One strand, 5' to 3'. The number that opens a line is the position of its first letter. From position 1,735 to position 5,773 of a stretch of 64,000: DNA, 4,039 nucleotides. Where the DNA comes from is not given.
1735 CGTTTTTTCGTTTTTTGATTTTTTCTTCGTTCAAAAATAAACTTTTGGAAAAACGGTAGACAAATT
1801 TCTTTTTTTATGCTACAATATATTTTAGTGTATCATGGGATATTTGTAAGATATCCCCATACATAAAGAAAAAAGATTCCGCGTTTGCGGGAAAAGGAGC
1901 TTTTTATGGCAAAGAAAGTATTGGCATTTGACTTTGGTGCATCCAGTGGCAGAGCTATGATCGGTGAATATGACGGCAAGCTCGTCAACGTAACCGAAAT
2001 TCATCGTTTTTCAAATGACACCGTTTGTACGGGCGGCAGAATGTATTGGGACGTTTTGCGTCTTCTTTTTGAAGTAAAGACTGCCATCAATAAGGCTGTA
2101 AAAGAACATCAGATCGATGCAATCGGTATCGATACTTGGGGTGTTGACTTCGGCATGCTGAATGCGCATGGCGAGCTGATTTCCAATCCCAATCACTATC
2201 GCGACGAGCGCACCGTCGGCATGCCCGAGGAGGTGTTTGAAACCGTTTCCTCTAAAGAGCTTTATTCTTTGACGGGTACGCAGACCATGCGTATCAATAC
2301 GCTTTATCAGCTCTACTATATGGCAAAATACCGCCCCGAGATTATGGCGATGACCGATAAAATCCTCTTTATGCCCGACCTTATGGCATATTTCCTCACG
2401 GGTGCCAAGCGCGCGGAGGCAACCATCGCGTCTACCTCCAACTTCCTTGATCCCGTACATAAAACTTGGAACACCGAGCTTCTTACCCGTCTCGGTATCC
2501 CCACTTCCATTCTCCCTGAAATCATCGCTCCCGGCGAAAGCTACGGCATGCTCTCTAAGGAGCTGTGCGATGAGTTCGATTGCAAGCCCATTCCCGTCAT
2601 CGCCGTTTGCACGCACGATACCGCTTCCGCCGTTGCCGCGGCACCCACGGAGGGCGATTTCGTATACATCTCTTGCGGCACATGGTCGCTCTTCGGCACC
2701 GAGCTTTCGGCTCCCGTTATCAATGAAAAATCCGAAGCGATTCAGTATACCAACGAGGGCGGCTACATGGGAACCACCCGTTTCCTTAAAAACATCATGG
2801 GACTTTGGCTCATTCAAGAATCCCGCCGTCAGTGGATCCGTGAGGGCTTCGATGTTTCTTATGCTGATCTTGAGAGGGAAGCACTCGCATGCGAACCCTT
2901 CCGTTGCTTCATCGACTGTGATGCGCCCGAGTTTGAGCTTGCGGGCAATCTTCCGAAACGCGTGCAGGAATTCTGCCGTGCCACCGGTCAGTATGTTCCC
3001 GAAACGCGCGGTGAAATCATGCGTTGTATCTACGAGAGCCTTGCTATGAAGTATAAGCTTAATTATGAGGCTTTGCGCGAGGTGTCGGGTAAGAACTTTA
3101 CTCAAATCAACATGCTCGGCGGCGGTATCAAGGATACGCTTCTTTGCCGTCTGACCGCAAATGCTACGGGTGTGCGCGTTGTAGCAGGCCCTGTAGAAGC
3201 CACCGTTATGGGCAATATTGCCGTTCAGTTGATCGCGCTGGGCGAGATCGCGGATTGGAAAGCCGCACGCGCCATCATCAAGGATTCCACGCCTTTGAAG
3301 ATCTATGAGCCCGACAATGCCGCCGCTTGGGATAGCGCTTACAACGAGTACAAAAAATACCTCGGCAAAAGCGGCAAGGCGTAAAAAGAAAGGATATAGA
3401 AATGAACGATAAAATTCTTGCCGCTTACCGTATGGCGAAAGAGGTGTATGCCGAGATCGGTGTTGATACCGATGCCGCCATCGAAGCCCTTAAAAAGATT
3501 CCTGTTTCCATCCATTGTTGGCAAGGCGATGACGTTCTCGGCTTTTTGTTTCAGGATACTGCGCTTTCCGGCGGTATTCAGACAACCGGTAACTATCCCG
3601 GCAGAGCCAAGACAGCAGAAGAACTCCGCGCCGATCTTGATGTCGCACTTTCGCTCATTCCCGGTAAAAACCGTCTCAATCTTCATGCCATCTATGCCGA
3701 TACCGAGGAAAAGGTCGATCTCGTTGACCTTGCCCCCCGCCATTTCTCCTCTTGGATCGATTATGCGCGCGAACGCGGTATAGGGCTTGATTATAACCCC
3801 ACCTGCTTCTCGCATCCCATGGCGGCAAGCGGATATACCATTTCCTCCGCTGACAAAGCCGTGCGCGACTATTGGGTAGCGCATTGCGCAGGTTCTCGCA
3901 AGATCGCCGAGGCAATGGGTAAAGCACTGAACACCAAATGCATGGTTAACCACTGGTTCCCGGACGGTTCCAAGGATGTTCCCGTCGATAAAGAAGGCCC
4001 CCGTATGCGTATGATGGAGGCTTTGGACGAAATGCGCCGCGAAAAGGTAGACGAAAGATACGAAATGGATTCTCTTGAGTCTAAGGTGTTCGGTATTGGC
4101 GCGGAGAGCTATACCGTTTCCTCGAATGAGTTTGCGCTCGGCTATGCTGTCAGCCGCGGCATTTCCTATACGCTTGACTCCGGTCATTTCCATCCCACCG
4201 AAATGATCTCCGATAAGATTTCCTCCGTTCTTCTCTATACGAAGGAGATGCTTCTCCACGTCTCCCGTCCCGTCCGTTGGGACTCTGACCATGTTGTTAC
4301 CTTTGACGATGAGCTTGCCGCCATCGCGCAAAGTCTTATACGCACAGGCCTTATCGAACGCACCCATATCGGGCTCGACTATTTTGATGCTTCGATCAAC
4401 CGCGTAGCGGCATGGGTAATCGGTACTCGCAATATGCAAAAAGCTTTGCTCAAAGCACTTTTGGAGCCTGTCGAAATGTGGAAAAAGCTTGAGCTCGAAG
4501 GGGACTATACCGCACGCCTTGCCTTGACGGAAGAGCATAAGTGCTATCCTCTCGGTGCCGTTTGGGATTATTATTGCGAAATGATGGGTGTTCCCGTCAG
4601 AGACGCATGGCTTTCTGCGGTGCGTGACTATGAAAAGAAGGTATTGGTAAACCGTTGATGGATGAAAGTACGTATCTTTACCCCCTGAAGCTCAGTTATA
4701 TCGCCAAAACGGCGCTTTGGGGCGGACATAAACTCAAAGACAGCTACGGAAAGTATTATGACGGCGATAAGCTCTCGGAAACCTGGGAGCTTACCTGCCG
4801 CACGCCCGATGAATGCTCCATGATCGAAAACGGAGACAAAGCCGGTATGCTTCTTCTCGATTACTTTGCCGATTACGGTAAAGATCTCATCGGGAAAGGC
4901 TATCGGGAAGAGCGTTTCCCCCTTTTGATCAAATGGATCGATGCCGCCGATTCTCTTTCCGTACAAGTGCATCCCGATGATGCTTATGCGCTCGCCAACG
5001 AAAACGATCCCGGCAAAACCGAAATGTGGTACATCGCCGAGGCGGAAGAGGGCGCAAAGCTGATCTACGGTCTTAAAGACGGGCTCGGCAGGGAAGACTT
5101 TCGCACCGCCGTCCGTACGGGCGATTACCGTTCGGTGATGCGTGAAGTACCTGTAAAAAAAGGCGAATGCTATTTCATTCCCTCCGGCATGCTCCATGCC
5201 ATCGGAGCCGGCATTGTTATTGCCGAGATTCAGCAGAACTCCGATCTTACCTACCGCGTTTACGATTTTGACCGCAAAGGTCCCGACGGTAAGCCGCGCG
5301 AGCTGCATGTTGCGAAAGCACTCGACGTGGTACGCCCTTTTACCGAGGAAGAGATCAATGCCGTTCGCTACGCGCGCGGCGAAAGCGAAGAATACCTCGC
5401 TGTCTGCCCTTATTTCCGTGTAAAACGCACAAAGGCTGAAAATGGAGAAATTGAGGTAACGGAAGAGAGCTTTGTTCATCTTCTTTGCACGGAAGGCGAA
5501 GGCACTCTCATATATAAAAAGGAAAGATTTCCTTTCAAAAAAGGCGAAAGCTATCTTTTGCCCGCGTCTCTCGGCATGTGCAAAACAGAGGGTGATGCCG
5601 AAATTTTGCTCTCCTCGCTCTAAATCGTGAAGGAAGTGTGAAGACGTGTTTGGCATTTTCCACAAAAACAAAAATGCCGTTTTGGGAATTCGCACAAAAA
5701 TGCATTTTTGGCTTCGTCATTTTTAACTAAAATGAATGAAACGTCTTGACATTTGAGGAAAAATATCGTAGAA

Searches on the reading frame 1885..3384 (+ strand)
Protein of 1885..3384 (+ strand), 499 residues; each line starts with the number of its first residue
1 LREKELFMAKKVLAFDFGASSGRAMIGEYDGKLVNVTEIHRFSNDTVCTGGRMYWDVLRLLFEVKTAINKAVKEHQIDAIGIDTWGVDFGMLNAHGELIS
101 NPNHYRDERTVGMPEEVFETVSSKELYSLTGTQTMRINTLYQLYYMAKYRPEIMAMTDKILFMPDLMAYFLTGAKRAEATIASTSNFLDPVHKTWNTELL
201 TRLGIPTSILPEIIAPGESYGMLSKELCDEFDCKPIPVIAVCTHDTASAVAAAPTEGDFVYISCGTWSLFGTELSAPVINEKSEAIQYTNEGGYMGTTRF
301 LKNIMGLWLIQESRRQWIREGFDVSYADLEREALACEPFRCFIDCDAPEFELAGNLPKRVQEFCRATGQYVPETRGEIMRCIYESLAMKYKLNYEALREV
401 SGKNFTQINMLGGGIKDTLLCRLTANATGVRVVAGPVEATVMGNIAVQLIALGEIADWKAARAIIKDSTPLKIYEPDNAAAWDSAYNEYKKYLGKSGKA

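Call 76: search_protein_families(library=pfam, proteins=[window:1885-3384:+], max_evalue=0.00001)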
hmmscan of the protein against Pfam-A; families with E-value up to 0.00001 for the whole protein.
window:1885-3384:+ (499 aa): 2 families
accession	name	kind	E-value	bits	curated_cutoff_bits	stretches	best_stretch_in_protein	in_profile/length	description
PF02782.22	FGGY_C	-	3.9e-39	134.9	27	1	260-451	1-197/198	FGGY family of carbohydrate kinases, C-terminal domain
PF00370.27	FGGY_N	-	4.9e-31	108.6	28.8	1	12-250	2-243/245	FGGY family of carbohydrate kinases, N-terminal domain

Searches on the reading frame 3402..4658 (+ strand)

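Call 76: search_protein_families(library=pfam, proteins=[window:3402-4658:+], max_evalue=0.00001)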
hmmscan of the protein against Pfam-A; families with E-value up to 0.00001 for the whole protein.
window:3402-4658:+ (418 aa): 1 family
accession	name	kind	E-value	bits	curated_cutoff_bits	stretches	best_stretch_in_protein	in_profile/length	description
PF06134.17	RhaA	-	3e-197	656.3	22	1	5-418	3-417/417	L-rhamnose isomerase (RhaA)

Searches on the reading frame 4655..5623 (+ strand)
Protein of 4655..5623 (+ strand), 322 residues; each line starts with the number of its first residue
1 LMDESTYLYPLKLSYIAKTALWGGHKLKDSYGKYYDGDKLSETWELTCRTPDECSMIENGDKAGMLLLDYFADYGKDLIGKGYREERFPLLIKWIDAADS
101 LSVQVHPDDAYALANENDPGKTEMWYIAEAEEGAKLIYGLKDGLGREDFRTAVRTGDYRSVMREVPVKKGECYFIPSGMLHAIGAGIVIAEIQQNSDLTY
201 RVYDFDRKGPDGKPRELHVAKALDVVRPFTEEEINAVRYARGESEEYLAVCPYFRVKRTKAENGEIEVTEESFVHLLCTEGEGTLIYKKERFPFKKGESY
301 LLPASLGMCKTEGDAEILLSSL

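Call 76: search_protein_families(library=pfam, proteins=[window:4655-5623:+], max_evalue=0.00001)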
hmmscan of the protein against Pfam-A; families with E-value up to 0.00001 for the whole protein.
window:4655-5623:+ (322 aa): 2 families
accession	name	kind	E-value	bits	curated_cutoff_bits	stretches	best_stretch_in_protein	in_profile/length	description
PF21621.3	MPI_cupin_dom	-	1.8e-14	53.9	27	1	246-320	4-77/79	Mannose-6-phosphate isomerase, cupin domain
PF20511.4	PMI_typeI_cat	-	2.4e-07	31.4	22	1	13-112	4-107/143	Phosphomannose isomerase type I, catalytic domain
